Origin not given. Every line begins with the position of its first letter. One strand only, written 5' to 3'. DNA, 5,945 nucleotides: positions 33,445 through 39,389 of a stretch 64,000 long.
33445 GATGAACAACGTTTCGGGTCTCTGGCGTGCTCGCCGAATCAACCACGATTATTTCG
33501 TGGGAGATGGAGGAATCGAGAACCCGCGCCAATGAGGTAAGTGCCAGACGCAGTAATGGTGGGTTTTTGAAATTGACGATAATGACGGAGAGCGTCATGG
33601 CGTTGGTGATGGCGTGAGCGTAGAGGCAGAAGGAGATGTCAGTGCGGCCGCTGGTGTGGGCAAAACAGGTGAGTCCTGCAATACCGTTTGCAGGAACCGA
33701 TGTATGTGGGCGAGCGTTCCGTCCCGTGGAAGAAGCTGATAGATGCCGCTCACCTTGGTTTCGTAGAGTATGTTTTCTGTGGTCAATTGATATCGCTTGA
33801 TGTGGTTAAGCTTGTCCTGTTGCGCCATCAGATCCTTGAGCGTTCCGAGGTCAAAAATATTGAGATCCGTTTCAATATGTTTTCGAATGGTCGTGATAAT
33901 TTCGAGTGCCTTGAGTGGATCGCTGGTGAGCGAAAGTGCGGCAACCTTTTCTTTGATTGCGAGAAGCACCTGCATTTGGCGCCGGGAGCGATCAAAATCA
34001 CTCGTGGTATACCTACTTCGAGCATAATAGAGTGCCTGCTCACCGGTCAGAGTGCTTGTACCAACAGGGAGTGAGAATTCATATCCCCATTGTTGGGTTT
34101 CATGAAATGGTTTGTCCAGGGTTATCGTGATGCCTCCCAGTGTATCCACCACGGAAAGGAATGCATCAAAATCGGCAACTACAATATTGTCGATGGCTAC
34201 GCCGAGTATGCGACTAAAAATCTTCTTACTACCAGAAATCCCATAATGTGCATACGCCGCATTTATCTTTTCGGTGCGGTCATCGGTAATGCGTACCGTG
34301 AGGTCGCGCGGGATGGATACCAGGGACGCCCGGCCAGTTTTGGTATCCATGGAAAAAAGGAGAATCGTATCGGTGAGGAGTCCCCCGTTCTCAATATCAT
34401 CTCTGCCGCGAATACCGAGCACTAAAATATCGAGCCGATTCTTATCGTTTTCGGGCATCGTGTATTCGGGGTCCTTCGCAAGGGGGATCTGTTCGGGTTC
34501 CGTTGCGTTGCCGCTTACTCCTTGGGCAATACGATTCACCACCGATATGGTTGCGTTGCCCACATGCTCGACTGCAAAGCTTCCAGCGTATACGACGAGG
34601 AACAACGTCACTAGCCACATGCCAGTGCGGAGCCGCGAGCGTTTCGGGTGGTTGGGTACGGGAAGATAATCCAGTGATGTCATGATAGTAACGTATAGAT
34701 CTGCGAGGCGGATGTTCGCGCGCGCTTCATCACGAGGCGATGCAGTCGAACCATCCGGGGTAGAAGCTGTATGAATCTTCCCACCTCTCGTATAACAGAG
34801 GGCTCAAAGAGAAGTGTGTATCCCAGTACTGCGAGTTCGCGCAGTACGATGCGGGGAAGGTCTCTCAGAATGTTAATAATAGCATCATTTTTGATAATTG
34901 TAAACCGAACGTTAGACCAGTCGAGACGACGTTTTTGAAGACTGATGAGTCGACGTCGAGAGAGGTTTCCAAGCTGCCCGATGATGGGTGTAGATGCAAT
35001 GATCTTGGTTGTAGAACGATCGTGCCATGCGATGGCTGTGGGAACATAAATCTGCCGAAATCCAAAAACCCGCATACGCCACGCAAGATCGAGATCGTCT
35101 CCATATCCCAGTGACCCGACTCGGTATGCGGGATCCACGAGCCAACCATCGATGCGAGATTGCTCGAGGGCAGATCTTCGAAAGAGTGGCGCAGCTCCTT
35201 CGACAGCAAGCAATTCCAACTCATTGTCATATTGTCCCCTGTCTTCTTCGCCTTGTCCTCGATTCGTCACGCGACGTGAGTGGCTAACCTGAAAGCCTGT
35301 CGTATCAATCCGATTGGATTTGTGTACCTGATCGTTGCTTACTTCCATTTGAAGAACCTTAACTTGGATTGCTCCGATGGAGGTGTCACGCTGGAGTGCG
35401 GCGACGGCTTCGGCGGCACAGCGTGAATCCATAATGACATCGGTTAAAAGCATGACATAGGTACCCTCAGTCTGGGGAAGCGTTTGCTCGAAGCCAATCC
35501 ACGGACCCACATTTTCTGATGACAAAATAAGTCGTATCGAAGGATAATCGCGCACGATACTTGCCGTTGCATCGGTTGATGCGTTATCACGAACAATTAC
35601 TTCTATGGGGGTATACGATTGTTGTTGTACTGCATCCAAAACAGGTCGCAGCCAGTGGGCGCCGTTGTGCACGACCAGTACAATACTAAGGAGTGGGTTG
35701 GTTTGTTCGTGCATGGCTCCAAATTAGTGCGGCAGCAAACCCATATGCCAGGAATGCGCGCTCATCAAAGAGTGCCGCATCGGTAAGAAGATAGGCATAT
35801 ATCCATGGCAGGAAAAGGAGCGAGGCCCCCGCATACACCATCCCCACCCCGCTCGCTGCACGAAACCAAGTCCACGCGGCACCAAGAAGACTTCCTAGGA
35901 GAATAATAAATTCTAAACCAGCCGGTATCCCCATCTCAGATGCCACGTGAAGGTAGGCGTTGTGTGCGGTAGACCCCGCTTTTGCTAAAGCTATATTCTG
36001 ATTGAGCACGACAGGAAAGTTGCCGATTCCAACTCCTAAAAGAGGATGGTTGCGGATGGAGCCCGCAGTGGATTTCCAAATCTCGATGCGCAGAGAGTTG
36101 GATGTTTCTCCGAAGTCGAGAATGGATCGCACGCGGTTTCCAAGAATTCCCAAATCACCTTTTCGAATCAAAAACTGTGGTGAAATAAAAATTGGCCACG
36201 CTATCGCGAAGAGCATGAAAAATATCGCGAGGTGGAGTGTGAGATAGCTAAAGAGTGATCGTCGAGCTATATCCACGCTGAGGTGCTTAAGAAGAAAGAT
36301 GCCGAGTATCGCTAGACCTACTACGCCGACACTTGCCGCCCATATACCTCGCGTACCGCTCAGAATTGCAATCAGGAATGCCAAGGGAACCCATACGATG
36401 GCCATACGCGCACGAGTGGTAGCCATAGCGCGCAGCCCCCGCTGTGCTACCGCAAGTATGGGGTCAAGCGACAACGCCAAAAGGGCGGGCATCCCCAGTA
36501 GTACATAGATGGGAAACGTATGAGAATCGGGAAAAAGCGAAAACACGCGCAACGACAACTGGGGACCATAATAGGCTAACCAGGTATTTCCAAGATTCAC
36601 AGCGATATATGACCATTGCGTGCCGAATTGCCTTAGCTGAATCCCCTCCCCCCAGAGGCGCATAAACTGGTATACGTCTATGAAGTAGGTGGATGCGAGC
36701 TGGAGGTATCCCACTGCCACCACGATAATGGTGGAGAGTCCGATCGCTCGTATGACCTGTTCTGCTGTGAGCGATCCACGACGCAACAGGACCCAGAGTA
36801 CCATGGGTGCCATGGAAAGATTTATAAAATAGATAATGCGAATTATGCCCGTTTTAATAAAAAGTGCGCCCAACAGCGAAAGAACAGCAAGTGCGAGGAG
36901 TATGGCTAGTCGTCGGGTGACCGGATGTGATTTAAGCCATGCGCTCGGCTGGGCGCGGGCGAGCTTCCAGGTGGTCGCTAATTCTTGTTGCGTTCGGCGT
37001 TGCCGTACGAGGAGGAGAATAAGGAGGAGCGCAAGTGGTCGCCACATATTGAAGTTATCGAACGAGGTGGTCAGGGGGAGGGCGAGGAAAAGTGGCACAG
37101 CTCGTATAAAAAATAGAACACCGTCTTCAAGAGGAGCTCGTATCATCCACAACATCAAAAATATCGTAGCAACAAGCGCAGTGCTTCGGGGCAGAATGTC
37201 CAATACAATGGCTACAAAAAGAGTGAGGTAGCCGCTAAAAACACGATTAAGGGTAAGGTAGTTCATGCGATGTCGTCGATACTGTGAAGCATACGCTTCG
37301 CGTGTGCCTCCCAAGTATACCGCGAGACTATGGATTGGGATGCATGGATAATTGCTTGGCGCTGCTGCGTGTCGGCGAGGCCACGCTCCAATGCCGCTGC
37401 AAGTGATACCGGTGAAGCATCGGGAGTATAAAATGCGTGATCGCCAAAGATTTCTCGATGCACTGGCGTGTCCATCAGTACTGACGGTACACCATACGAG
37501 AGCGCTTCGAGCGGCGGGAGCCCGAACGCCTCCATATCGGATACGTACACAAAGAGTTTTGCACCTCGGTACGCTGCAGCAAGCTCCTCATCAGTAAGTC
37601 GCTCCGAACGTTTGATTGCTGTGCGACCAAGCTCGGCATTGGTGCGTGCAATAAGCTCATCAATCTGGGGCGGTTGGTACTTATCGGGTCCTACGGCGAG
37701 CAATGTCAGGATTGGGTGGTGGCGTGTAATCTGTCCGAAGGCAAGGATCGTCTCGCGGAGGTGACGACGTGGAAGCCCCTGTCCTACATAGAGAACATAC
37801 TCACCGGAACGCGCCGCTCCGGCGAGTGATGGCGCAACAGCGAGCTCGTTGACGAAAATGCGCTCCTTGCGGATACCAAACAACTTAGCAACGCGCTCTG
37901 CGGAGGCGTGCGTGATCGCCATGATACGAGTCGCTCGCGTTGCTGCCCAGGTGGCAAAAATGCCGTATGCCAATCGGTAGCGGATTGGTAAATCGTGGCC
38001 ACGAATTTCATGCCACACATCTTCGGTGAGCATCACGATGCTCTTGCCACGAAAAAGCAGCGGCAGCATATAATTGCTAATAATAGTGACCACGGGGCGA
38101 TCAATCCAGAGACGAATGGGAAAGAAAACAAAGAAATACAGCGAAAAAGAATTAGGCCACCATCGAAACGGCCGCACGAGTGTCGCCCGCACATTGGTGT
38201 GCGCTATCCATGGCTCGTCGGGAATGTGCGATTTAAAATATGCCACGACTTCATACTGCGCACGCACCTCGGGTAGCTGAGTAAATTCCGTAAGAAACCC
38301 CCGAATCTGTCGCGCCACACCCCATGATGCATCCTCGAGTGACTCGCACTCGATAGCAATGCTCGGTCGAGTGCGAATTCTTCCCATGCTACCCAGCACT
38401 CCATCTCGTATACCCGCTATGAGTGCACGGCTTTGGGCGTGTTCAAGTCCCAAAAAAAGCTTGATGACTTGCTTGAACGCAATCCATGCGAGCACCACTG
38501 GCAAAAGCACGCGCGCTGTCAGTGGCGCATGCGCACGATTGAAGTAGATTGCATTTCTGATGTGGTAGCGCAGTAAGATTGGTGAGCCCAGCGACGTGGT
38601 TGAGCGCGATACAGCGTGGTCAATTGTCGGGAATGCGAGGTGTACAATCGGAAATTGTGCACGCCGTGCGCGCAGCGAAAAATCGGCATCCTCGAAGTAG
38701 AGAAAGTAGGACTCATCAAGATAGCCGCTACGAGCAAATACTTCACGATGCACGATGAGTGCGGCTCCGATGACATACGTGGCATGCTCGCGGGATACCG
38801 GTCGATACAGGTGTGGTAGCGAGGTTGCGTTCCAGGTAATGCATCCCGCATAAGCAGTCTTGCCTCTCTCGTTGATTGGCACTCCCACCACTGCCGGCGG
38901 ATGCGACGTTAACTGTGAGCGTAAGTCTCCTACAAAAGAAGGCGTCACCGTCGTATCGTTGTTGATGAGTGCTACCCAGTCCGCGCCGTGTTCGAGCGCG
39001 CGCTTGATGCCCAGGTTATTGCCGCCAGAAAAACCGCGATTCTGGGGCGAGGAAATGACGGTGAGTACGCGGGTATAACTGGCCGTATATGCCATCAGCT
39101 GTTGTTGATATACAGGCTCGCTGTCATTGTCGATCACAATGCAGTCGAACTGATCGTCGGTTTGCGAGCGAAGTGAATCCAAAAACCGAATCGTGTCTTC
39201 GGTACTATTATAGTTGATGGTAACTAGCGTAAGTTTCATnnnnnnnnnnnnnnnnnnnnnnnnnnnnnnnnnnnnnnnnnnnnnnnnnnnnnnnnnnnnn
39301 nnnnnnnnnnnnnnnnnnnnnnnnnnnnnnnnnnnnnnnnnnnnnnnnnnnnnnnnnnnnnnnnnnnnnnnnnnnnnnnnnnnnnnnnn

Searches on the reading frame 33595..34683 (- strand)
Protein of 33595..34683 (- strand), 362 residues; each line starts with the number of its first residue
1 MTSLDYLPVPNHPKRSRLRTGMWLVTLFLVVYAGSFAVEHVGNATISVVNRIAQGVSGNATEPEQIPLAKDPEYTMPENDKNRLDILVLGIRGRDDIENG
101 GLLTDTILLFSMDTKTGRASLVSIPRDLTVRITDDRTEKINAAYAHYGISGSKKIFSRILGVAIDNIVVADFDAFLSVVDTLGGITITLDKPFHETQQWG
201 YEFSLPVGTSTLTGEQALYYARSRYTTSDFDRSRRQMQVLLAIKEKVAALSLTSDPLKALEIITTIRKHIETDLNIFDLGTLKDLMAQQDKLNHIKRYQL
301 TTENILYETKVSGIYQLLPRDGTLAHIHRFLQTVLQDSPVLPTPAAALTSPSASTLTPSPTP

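Call 98: search_protein_families(library=pfam, proteins=[window:33595-34683:-], max_evalue=0.00001)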
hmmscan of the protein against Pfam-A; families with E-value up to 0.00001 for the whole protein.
window:33595-34683:- (362 aa): 1 family
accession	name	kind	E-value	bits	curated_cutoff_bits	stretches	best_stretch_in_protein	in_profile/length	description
PF03816.19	LytR_cpsA_psr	-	6.8e-36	124.1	24.6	1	104-248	2-149/150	LytR_cpsA_psr family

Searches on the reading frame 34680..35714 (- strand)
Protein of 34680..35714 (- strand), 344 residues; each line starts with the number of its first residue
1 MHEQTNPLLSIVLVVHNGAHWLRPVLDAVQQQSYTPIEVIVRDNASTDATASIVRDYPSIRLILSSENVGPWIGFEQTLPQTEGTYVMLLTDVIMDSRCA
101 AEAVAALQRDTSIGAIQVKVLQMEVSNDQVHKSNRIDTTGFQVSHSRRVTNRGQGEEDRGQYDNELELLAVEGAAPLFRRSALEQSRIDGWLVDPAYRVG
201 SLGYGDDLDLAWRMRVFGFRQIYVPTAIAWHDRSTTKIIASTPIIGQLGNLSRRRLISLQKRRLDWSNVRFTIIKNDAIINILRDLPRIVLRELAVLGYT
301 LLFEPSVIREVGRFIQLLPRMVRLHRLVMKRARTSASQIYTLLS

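Call 98: search_protein_families(library=pfam, proteins=[window:34680-35714:-], max_evalue=0.00001)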
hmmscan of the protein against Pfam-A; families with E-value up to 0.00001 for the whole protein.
window:34680-35714:- (344 aa): 2 families
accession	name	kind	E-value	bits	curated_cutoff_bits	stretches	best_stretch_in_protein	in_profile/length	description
PF00535.33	Glycos_transf_2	-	3.2e-15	56.9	23.3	1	10-150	1-132/168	Glycosyl transferase family 2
PF13641.12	Glyco_tranf_2_3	-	4.7e-10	40.3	27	1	18-235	12-215/230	Glycosyltransferase like family 2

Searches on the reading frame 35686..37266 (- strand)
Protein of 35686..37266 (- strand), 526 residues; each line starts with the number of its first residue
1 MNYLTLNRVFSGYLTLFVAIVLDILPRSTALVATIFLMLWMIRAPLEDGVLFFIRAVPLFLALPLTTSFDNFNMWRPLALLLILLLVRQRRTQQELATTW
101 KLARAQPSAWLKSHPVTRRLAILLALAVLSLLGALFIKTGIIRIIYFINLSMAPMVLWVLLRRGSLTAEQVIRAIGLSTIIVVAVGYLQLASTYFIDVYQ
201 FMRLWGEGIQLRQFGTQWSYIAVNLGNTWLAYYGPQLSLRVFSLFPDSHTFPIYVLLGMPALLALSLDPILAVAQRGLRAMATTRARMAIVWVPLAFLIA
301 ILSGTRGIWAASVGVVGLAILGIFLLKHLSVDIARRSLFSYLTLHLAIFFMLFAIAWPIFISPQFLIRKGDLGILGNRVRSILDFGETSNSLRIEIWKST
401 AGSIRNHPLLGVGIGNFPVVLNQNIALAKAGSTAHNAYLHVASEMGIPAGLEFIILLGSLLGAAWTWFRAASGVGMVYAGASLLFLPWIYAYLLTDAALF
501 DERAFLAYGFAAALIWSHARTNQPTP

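Call 98: search_protein_families(library=pfam, proteins=[window:35686-37266:-], max_evalue=0.00001)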
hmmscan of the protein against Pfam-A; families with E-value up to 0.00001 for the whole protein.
window:35686-37266:- (526 aa): 1 family
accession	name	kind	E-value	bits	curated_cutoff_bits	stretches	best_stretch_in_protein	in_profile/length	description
PF04932.20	Wzy_C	-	1.7e-16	60.8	31.7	1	295-451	5-146/149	O-Antigen ligase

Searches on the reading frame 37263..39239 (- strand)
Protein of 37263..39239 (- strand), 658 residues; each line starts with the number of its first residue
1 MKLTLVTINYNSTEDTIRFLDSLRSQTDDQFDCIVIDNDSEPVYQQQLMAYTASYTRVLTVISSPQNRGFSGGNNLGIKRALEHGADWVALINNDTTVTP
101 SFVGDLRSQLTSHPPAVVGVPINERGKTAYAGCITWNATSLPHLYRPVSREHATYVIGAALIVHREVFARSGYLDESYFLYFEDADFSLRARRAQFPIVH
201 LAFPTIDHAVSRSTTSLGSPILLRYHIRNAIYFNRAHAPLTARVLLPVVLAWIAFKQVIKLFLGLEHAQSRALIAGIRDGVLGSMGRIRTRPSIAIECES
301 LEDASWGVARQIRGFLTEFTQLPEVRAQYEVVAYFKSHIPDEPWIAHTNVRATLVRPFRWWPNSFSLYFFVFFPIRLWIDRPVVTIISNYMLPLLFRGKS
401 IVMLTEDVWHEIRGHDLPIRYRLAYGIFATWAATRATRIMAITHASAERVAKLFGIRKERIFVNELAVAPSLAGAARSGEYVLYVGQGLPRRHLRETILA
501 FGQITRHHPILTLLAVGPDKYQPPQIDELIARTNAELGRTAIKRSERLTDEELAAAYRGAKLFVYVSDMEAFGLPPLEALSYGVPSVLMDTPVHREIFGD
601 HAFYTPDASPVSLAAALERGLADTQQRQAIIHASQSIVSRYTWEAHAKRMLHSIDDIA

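Call 98: search_protein_families(library=pfam, proteins=[window:37263-39239:-], max_evalue=0.00001)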
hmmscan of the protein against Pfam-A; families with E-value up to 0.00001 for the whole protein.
window:37263-39239:- (658 aa): 4 families
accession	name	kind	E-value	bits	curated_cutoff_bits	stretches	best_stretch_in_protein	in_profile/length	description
PF00534.26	Glycos_transf_1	-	6.2e-19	68.6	26.4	1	480-634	16-169/172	Glycosyl transferases group 1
PF00535.33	Glycos_transf_2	-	4.2e-16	59.8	23.3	1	5-168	2-164/168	Glycosyl transferase family 2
PF13692.12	Glyco_trans_1_4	-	7.9e-13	49.3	27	1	481-623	3-142/142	Glycosyl transferases group 1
PF13524.12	Glyco_trans_1_2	-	1.6e-06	28.6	25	1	541-651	28-143/144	Glycosyl transferase-like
